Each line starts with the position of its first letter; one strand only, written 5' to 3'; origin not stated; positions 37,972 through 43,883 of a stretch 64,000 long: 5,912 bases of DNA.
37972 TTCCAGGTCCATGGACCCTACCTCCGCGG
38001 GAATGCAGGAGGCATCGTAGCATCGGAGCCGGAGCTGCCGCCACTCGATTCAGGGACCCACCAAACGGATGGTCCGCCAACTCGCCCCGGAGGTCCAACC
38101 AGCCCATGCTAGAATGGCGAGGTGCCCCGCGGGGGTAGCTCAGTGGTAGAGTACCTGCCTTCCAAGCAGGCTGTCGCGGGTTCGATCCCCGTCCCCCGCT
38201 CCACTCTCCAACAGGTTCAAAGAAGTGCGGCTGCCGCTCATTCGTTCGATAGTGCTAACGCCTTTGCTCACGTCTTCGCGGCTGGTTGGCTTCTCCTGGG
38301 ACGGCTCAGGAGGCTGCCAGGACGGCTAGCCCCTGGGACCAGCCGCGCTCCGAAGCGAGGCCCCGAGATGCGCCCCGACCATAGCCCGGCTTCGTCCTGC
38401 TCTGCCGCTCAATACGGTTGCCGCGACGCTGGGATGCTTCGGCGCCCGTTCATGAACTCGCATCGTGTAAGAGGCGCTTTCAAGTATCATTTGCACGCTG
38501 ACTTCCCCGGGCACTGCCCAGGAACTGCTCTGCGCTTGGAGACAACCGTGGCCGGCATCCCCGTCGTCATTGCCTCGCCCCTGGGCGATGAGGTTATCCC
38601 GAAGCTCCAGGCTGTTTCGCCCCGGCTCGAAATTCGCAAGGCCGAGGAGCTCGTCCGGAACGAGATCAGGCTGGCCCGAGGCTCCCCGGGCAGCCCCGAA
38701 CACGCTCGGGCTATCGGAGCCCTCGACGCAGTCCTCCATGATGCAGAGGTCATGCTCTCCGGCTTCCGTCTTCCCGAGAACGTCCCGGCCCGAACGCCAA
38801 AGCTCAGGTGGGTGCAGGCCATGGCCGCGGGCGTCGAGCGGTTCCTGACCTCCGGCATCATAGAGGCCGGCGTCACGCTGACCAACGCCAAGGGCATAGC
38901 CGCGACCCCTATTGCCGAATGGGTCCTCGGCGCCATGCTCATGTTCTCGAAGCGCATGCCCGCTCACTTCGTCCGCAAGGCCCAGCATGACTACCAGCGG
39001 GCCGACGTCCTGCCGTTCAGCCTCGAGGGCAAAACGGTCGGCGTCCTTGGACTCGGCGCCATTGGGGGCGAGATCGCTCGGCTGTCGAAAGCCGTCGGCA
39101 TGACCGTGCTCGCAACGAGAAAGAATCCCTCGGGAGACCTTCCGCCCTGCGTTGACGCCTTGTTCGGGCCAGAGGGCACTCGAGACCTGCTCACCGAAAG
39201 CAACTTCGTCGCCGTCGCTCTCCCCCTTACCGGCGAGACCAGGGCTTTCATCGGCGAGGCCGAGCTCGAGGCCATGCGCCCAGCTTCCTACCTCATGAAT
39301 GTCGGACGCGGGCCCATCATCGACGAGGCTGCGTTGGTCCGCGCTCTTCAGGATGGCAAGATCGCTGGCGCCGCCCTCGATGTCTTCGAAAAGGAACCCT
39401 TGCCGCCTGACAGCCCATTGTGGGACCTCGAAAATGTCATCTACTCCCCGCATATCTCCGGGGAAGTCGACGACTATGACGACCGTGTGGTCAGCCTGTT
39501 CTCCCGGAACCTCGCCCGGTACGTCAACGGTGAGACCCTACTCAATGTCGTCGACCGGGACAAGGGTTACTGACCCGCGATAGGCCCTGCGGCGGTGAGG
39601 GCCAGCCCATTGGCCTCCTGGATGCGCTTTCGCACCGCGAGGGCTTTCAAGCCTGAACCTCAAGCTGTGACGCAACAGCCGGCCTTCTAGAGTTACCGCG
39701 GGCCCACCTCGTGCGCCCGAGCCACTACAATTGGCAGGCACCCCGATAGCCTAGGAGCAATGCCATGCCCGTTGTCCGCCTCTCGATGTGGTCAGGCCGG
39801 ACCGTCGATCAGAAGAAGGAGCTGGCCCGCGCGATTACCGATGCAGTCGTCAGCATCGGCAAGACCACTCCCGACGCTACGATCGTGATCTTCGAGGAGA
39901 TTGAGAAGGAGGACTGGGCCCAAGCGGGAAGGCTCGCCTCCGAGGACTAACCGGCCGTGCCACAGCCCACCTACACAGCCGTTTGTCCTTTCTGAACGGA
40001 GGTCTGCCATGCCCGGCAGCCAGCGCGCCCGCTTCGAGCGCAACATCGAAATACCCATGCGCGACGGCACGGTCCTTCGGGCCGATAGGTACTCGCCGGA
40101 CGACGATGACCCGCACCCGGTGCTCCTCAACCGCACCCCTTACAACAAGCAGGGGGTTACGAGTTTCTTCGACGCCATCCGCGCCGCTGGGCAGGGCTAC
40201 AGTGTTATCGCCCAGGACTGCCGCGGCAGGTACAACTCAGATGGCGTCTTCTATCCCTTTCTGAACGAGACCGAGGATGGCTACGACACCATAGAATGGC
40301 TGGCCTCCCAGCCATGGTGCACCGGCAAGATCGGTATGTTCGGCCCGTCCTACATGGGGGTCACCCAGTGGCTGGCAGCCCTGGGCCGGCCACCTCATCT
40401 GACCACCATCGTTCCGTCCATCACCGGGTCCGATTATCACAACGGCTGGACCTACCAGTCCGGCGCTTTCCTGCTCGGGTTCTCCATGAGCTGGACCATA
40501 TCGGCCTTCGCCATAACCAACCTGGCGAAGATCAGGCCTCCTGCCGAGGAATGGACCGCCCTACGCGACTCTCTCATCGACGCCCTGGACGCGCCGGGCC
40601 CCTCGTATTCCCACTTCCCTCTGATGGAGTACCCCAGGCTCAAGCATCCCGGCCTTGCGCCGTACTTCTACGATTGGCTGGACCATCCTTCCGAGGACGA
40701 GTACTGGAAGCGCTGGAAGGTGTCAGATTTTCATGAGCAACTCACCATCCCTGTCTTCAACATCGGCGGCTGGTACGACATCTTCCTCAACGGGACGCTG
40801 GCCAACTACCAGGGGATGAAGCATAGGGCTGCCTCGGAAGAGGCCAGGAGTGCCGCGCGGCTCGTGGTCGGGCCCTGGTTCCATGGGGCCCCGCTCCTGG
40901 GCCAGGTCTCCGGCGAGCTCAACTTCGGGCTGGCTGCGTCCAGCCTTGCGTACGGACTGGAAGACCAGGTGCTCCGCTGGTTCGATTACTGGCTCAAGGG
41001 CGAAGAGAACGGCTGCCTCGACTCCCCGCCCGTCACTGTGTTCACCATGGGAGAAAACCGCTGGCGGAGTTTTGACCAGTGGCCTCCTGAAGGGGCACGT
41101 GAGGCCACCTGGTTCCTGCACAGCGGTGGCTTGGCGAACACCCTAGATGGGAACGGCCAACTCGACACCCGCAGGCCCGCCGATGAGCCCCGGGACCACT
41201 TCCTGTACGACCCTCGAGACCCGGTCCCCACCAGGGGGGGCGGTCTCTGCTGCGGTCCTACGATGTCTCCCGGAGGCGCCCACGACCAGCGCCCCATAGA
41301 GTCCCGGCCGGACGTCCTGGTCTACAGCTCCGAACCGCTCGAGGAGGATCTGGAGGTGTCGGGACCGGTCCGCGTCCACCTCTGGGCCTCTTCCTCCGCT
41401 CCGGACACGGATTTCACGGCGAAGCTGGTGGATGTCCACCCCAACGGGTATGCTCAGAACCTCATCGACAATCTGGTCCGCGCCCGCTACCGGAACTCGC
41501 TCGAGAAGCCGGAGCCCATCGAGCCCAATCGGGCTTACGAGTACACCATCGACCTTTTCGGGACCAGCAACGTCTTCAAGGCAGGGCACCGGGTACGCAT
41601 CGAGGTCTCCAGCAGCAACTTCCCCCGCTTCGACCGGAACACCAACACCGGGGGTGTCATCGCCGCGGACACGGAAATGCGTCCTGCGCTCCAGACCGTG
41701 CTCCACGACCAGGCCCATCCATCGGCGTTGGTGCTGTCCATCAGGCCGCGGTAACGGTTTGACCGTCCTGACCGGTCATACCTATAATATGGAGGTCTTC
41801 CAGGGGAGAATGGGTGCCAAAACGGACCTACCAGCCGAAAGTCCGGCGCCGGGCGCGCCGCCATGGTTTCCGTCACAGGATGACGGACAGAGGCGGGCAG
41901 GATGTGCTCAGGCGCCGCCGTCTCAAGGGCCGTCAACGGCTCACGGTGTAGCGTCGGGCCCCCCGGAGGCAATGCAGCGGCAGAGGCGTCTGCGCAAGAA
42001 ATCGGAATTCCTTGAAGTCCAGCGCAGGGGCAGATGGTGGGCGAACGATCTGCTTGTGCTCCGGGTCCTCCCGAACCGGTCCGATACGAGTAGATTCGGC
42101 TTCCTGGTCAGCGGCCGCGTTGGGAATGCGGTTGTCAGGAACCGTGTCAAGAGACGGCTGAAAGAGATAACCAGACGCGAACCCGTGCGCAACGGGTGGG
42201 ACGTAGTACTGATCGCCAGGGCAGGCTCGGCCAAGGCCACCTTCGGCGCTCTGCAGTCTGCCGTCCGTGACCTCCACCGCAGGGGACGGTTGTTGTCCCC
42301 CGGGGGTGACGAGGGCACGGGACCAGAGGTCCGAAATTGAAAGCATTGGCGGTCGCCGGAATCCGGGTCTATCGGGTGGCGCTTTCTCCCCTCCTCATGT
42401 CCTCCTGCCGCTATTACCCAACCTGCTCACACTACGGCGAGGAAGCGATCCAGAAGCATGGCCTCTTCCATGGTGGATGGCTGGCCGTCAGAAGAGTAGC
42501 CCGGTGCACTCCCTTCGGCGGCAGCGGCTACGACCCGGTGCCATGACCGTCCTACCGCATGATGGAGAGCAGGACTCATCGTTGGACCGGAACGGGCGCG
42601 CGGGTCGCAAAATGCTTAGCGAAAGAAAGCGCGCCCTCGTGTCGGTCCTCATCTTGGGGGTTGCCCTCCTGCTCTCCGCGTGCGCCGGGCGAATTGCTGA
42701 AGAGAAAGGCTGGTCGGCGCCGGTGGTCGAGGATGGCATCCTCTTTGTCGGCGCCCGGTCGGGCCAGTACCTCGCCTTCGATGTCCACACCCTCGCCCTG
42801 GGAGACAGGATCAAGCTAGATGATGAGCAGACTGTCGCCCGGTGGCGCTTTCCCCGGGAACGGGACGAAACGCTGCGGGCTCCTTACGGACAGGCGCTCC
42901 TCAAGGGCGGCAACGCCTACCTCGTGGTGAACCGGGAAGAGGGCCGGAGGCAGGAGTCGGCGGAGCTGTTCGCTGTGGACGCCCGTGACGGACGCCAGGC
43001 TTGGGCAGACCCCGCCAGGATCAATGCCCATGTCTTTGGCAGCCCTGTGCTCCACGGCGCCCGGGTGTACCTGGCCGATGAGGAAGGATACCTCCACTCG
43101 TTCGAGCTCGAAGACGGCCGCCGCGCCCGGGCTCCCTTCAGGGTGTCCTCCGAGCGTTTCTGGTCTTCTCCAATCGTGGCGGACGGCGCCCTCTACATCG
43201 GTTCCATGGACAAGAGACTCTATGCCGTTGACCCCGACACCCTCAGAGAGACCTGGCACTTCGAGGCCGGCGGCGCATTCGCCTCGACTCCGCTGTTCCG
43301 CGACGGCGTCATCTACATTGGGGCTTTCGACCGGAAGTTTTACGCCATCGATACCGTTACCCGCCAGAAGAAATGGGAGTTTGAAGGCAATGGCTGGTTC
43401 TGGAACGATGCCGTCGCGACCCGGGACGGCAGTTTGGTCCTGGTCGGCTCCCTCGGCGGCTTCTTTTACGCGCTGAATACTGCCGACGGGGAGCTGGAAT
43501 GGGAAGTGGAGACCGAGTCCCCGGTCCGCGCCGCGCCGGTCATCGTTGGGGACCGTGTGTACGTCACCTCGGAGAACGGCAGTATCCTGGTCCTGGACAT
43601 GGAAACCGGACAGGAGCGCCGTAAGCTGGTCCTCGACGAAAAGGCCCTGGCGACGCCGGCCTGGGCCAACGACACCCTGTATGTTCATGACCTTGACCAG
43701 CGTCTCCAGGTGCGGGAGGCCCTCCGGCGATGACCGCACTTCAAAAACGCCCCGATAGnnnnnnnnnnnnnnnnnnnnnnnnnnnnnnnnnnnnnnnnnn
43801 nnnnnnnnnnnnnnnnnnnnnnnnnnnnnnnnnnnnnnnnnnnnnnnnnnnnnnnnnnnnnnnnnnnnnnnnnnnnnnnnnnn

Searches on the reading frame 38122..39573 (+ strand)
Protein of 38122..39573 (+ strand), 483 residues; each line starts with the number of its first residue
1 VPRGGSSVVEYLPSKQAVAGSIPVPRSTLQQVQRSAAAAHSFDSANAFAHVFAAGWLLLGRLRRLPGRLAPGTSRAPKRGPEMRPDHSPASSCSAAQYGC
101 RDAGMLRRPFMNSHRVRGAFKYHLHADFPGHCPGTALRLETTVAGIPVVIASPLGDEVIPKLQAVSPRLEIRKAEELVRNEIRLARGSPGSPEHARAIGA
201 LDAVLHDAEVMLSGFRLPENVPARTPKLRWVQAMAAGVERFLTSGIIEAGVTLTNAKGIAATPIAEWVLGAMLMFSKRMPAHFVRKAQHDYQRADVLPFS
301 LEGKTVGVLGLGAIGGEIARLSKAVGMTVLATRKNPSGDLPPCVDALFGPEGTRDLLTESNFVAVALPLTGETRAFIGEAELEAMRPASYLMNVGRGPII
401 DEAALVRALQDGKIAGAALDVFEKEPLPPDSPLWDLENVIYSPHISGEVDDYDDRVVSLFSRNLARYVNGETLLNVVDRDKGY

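Call 39: search_protein_families(library=pfam, proteins=[window:38122-39573:+], max_evalue=0.00001)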
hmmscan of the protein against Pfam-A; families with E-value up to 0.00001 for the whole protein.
window:38122-39573:+ (483 aa): 1 family
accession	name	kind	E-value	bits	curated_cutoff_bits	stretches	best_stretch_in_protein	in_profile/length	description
PF02826.25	2-Hacid_dh_C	-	5.3e-50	169.7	25.1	1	270-446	2-178/178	D-isomer specific 2-hydroxyacid dehydrogenase, NAD binding domain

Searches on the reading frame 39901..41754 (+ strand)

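Call 39: search_protein_families(library=pfam, proteins=[window:39901-41754:+], max_evalue=0.00001)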
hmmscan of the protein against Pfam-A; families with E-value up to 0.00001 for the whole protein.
window:39901-41754:+ (617 aa): 2 families
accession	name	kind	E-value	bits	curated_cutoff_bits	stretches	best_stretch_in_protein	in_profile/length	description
PF02129.25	Peptidase_S15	-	1.6e-60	205.5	23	1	55-329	1-261/262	X-Pro dipeptidyl-peptidase (S15 family)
PF08530.16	PepX_C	-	1.8e-51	175.6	22.5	1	370-610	1-216/217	X-Pro dipeptidyl-peptidase C-terminal non-catalytic domain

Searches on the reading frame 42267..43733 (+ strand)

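Call 39: search_protein_families(library=pfam, proteins=[window:42267-43733:+], max_evalue=0.00001)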
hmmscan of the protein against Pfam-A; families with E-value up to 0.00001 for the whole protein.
window:42267-43733:+ (488 aa): 3 families
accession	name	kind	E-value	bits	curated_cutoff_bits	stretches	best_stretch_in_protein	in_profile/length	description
PF13360.13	PQQ_2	-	3.8e-33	115.5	27.6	2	382-477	28-127/233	Outer membrane protein assembly factor BamB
PF13570.13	Beta-prop_ACSF4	-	2.1e-32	113.3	133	1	296-468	49-224/329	Beta-alanine-activating enzyme, beta-propeller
PF01011.28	PQQ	-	1.6e-14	54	26.7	0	295-334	46-85/595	Glucose/ethanol/alcohol dehydrogenase, beta-propeller domain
